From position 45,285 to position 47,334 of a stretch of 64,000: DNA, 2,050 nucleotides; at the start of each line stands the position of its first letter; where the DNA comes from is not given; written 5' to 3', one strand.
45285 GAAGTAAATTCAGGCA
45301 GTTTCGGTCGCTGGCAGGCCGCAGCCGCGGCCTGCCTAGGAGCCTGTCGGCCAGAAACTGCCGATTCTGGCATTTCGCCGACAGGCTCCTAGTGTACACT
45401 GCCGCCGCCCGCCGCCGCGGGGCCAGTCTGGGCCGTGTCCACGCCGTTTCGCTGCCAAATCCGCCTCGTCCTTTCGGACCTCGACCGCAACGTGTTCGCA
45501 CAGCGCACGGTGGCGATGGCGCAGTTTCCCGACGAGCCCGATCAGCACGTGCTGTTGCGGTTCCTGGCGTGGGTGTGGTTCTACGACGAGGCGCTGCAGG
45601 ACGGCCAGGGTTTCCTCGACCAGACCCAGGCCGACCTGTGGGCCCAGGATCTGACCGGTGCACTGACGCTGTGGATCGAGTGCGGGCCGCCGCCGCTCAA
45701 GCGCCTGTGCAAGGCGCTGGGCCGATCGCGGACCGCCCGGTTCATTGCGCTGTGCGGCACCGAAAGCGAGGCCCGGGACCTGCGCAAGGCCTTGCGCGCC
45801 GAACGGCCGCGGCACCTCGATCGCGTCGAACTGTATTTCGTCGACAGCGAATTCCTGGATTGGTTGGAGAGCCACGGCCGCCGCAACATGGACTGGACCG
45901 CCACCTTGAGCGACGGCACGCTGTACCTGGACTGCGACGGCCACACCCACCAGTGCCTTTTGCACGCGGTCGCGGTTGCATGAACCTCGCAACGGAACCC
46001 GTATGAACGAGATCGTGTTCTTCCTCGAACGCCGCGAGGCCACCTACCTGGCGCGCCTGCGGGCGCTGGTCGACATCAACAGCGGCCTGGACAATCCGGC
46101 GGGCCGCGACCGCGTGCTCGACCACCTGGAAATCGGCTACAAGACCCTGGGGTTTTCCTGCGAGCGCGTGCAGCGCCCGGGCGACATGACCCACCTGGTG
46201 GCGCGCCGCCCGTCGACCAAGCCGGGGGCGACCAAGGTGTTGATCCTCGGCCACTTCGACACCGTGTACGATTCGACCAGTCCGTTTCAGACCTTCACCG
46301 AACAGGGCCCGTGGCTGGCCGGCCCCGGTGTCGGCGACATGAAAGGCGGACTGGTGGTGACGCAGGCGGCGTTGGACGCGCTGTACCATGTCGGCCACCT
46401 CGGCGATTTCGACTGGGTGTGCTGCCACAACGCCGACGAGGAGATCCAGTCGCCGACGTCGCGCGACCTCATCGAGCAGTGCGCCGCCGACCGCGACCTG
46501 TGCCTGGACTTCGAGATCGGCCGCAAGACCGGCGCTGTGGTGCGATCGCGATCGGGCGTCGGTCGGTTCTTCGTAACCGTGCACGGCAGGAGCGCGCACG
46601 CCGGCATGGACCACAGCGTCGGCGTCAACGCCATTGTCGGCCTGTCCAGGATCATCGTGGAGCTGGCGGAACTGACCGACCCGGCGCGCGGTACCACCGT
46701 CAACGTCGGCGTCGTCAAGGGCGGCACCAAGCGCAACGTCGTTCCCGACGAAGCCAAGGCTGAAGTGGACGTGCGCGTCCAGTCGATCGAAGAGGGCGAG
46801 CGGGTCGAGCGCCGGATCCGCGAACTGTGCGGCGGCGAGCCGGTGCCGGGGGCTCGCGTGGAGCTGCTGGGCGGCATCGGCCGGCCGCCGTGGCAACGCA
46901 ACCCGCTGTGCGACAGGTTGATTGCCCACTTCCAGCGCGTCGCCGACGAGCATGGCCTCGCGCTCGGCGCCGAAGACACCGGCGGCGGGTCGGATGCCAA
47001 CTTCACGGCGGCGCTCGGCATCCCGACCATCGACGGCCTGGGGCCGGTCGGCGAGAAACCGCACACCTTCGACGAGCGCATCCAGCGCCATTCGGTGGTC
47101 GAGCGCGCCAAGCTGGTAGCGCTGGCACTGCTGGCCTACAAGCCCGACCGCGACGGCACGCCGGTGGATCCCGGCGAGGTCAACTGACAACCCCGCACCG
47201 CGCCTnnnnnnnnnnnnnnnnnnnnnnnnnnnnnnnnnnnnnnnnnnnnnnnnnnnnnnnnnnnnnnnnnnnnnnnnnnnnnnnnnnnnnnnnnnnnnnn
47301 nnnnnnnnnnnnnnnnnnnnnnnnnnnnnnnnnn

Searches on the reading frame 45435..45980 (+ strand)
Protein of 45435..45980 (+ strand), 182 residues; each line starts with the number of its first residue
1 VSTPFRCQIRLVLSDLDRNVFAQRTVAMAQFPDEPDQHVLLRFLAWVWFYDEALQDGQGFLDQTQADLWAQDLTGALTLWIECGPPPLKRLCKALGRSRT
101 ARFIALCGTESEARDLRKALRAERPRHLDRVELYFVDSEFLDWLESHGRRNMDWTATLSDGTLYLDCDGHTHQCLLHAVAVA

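Call 4: search_protein_families(library=ncbifam, proteins=[window:45435-45980:+], max_evalue=0.01)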
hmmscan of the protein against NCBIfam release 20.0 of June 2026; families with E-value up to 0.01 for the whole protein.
window:45435-45980:+ (182 aa): 0 families

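Call 5: search_protein_families(library=pfam, proteins=[window:45435-45980:+], max_evalue=0.01)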
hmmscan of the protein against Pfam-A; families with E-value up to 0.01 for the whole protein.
window:45435-45980:+ (182 aa): 1 family
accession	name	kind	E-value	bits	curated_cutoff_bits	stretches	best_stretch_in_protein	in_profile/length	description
PF07152.18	YaeQ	-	1.5e-33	116.3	25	1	8-173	9-170/173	YaeQ protein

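Call 62: search_protein_families(library=padloc, proteins=[window:45435-45980:+], max_evalue=0.001)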
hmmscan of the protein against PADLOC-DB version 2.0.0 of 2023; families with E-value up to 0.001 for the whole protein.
window:45435-45980:+ (182 aa): 0 families

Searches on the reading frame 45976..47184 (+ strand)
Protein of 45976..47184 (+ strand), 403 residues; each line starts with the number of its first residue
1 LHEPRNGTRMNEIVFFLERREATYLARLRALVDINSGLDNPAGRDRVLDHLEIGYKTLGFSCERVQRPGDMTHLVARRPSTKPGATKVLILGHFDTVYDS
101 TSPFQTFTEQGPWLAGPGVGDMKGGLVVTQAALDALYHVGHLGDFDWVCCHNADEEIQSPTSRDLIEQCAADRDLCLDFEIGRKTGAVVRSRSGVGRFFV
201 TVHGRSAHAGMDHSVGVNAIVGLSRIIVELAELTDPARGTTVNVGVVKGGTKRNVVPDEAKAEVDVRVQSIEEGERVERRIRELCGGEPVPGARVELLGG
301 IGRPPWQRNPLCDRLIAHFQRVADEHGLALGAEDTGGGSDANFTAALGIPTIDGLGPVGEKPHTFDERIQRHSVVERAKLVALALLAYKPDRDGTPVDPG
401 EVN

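Call 4: search_protein_families(library=ncbifam, proteins=[window:45976-47184:+], max_evalue=0.01)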
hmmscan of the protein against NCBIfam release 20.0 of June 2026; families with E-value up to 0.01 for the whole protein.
window:45976-47184:+ (403 aa): 46 families (the best 25 are shown)
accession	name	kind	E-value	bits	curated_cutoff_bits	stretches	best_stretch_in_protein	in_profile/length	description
NF005602.0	PRK07338.1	equivalog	3.5e-82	276.2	357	1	12-386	9-397/409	hydrolase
NF004788.0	PRK06133.1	subfamily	7e-70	236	349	1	18-382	40-407/417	glutamate carboxypeptidase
NF005678.0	PRK07473.1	equivalog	3.2e-59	200.8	386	1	23-385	12-372/376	M20/M25/M40 family metallo-hydrolase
TIGR01910.1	DapE-ArgE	subfamily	1.4e-27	96.9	217.6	1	28-379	4-372/373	ArgE/DapE family deacylase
NF006399.0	PRK08651.1-2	equivalog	2.8e-23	82.6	381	2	55-232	38-215/405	succinyl-diaminopimelate desuccinylase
TIGR01892.1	AcOrn-deacetyl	equivalog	3.5e-21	75.7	297.7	1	46-283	19-267/365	acetylornithine deacetylase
NF009557.0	PRK13009.1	equivalog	8.1e-20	71.3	284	1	47-374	25-360/377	succinyl-diaminopimelate desuccinylase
TIGR01900.1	dapE-gram_pos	equivalog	2.4e-18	66.2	304.2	1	28-379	9-344/351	succinyl-diaminopimelate desuccinylase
NF006365.0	PRK08588.1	subfamily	1.8e-15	57.1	289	1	87-370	65-362/383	succinyl-diaminopimelate desuccinylase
NF009555.0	PRK13004.1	equivalog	3.2e-15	55.9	321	1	18-284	11-278/399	YgeY family selenium metabolism-linked hydrolase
TIGR01891.1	amidohydrolases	subfamily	1.3e-14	54.2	153.75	1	193-288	170-268/366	amidohydrolase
NF005710.0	PRK07522.1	subfamily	6.6e-14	51.9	412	1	69-285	54-283/391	acetylornithine deacetylase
TIGR01883.1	PepT-like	hypoth_equivalog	1.8e-13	50.3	274.25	1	71-381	49-356/361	peptidase T-like protein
NF005306.0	PRK06837.1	subfamily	3.9e-13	49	376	1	78-269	91-294/427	ArgE/DapE family deacylase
NF005913.0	PRK07906.1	subfamily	1.3e-12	47.1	382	2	229-383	282-428/442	hypothetical protein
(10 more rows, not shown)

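Call 5: search_protein_families(library=pfam, proteins=[window:45976-47184:+], max_evalue=0.01)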
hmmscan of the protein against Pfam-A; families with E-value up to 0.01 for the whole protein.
window:45976-47184:+ (403 aa): 2 families
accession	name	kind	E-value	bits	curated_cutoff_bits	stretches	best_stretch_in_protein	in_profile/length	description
PF07687.19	M20_dimer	-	3.1e-23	82.2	21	1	191-288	2-102/107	Peptidase dimerisation domain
PF01546.33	Peptidase_M20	-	3.3e-19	70.1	24.6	1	90-385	2-204/206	Peptidase family M20/M25/M40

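Call 62: search_protein_families(library=padloc, proteins=[window:46003-47184:+], max_evalue=0.001)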
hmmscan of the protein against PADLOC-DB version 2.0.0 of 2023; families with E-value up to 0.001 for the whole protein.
window:46003-47184:+ (394 aa): 0 families
